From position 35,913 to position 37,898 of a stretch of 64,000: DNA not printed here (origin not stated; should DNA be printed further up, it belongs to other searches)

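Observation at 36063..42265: Peptide-type ABC importer operon lacking ATPase genes, with a signal-anchored beta-CASP MBL nuclease inserted between the binding protein and the permeases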

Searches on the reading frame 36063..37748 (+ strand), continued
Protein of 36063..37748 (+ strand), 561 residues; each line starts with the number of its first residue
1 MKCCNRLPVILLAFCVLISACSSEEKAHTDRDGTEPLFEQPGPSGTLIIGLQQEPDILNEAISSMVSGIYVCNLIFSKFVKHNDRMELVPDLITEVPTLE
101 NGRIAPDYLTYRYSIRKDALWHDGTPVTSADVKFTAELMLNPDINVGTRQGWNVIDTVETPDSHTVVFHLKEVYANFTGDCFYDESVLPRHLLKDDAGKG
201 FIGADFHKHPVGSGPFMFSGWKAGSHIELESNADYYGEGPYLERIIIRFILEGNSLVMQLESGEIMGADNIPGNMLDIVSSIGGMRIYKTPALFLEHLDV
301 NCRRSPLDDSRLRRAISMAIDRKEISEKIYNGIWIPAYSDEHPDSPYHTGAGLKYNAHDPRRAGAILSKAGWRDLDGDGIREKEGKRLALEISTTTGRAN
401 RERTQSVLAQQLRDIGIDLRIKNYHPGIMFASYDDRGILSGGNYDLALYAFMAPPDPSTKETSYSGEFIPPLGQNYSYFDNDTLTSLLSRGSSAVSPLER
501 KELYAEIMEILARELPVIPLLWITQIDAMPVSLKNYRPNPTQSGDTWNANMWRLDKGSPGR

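Call 56: search_solved_structures(query=window:36063-37745:+, max_evalue=1e-38, show_alignments=3)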
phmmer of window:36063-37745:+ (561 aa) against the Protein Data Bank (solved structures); distinct sequences matched with E-value up to 1e-38: 3.
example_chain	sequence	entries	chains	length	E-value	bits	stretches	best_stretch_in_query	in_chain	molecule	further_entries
1xoc_A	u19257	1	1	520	1.2e-54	189.2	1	40-555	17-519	Oligopeptide-binding protein appA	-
2d5w_A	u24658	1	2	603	4.2e-39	137.8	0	211-547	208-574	peptide ABC transporter, peptide-binding protein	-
4oet_A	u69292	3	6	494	5.8e-39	137.3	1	43-552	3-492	Putative peptide ABC-transport system periplasmic peptide-binding protein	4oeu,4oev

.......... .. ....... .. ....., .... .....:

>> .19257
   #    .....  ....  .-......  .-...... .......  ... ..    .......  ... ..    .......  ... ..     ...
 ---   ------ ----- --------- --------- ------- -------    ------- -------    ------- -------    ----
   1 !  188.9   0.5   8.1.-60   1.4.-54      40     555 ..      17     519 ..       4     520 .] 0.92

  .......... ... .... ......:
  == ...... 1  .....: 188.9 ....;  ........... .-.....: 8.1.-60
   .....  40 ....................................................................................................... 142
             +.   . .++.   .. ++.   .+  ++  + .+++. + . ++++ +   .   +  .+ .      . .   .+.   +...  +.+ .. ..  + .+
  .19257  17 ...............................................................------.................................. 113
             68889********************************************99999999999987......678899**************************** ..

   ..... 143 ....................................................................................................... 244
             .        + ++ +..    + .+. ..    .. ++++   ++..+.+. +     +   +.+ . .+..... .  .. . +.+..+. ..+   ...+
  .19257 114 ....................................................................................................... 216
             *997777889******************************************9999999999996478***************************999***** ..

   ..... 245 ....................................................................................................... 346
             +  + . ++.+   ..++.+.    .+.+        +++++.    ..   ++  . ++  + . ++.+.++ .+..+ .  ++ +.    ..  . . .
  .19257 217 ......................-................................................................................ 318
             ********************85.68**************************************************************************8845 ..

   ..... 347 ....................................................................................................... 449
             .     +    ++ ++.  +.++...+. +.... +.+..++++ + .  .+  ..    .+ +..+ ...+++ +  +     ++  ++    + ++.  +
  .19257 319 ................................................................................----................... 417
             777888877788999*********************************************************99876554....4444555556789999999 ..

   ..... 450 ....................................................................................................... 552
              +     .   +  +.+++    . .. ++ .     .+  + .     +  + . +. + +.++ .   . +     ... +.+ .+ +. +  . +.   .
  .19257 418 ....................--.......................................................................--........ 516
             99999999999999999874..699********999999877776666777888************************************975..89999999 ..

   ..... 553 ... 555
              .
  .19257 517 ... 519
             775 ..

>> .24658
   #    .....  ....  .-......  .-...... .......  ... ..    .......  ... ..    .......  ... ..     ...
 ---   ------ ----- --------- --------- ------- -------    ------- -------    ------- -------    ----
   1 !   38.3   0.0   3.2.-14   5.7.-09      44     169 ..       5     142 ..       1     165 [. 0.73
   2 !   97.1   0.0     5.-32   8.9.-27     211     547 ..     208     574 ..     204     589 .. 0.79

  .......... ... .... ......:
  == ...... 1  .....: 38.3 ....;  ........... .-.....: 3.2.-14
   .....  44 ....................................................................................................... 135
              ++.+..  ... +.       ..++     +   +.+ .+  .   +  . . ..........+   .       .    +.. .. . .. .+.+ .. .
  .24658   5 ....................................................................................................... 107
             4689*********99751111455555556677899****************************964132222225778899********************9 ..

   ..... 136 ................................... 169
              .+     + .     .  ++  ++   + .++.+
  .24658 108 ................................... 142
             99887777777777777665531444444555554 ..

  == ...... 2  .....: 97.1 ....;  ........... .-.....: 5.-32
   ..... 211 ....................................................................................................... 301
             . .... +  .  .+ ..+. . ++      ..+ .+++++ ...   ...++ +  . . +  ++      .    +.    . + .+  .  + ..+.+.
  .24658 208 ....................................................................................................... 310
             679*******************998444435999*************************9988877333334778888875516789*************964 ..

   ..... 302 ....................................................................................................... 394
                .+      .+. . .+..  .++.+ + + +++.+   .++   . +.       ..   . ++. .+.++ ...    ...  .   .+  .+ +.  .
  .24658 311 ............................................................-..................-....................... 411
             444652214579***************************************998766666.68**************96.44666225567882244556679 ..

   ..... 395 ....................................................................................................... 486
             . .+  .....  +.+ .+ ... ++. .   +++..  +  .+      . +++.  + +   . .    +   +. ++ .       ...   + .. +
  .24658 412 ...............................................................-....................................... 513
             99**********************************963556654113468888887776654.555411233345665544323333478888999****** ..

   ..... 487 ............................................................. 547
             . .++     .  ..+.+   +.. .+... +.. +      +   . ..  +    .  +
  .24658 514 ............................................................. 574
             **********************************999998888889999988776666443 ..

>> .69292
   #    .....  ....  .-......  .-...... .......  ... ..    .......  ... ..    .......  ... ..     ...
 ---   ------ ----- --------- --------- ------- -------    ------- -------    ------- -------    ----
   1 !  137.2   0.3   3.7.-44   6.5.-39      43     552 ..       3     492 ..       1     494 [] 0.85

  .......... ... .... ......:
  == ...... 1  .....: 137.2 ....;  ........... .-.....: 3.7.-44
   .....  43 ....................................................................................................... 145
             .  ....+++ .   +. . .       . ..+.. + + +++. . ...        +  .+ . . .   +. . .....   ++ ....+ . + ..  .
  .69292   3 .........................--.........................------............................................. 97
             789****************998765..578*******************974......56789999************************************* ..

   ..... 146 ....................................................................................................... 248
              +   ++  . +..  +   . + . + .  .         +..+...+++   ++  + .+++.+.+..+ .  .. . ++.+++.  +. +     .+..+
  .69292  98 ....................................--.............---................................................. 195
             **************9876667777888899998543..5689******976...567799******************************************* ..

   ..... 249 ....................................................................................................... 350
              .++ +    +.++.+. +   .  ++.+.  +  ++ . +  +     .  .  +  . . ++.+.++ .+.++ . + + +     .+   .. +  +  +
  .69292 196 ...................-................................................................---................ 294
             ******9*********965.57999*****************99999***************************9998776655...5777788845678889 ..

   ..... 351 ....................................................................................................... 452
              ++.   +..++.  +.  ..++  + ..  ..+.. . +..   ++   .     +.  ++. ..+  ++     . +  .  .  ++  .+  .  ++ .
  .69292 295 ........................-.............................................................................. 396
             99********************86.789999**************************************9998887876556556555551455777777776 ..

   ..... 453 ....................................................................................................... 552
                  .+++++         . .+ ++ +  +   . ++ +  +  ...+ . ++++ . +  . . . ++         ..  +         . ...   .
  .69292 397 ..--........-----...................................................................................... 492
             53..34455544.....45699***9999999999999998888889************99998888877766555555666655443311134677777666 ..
